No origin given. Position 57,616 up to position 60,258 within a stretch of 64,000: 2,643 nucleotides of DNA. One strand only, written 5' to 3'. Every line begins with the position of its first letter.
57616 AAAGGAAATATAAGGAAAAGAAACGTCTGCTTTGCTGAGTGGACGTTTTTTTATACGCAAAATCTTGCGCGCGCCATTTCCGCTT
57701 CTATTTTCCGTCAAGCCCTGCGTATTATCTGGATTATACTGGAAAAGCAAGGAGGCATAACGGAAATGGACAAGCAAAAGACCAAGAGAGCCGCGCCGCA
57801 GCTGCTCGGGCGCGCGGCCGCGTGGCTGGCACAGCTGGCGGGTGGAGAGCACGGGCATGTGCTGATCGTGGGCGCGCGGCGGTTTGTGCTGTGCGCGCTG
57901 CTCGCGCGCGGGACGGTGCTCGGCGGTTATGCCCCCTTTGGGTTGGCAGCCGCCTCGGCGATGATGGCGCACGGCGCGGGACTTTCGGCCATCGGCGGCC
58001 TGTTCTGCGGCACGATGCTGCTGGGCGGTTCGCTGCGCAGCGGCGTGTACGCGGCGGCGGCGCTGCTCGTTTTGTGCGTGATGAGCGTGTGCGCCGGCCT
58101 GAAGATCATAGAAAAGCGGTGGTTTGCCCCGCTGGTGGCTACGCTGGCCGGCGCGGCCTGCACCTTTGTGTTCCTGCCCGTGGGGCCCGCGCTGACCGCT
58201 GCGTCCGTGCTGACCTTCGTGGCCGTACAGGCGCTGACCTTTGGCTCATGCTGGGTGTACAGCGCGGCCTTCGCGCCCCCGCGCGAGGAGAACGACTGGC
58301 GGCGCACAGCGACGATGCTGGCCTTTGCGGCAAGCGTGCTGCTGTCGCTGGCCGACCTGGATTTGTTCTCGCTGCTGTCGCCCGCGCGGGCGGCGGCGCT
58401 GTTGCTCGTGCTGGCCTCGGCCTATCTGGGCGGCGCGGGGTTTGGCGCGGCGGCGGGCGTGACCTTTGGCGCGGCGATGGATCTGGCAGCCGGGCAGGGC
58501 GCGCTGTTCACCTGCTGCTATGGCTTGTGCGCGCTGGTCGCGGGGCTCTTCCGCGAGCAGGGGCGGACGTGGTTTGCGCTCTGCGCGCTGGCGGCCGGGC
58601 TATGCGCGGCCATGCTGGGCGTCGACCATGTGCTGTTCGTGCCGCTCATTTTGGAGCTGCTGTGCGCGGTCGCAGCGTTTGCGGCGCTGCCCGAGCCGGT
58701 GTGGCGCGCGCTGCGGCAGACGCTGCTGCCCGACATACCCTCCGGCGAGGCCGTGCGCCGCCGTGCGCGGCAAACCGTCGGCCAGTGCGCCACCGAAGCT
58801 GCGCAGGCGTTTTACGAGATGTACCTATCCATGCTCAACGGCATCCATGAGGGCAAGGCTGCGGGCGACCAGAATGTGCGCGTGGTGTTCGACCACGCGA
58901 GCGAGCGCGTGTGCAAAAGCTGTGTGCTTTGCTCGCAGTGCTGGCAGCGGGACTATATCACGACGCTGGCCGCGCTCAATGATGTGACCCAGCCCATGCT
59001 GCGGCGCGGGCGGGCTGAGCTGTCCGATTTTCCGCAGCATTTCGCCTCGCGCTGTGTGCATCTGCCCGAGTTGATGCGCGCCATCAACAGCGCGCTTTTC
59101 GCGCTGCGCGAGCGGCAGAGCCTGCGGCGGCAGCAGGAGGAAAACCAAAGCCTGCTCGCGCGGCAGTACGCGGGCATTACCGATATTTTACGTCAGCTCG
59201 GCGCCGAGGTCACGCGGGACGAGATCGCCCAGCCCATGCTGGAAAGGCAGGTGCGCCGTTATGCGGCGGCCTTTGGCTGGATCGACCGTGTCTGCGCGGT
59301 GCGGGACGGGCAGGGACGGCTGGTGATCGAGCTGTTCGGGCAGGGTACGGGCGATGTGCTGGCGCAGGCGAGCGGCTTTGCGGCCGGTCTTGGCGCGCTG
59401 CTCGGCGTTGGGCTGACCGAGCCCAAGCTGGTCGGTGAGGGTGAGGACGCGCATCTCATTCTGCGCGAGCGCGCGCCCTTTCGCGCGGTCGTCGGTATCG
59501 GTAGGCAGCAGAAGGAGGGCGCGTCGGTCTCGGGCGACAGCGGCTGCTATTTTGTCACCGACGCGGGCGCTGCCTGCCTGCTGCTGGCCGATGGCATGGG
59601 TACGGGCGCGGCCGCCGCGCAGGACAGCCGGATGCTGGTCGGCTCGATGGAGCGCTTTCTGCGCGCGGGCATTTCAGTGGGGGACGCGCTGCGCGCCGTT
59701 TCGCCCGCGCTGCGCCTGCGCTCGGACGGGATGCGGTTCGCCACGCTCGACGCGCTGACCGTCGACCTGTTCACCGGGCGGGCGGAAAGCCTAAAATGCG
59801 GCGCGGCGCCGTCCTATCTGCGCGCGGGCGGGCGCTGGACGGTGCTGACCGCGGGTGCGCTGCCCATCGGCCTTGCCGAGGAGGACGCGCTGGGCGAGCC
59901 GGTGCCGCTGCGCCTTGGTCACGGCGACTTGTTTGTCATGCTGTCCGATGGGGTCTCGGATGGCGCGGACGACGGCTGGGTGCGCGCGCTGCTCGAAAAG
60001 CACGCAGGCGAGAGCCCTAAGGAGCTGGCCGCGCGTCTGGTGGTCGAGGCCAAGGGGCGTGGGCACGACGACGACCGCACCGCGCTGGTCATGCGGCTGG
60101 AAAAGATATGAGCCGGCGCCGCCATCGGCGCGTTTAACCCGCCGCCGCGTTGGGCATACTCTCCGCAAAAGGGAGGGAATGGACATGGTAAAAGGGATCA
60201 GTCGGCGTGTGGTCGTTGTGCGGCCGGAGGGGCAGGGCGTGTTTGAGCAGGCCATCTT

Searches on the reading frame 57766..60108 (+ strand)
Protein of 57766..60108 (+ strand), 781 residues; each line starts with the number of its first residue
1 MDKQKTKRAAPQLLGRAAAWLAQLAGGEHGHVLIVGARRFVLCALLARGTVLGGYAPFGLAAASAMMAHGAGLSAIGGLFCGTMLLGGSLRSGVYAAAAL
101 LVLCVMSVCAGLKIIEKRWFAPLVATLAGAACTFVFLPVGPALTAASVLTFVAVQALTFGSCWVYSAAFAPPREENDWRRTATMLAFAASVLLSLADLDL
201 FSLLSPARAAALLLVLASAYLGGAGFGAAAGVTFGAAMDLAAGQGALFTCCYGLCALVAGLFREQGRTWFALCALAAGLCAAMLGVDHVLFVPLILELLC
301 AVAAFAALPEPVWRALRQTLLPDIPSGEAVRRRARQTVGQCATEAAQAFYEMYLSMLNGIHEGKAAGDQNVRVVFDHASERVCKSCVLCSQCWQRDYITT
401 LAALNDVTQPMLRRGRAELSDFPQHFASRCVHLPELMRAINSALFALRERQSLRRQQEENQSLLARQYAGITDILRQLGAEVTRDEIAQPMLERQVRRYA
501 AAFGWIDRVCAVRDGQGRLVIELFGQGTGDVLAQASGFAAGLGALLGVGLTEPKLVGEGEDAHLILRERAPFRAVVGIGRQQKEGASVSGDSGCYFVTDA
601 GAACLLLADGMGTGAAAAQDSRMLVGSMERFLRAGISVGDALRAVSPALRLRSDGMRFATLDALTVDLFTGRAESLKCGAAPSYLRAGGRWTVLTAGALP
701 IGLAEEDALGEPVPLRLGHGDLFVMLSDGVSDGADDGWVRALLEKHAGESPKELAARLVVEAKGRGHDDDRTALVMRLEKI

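Call 27: search_protein_families(library=pfam, max_evalue=0.001, proteins=[window:57766-60108:+])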
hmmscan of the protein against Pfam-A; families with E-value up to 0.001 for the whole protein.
seq(781 aa): 2 families
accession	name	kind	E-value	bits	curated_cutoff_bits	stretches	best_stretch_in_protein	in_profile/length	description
PF19732.4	SpoIIE_N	-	6.7e-36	124.5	27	1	39-504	44-517/605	Stage II sporulation protein E N-terminal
PF07228.17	SpoIIE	-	1.7e-24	87.3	25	1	601-778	3-191/192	Stage II sporulation protein E (SpoIIE)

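Call 54: search_protein_families(library=ncbifam, proteins=[window:57766-60108:+], max_evalue=0.001)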
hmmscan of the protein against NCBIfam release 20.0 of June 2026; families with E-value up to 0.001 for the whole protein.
window:57766-60108:+ (781 aa): 2 families
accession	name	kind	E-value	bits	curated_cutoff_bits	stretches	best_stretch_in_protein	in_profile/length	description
TIGR02865.1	spore_II_E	equivalog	1.2e-99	334.4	490.8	1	40-778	4-763/764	stage II sporulation protein E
NF033484.1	Stp1_PP2C_phos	equivalog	5.1e-05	22.9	230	0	715-776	172-231/232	Stp1/IreP family PP2C-type Ser/Thr phosphatase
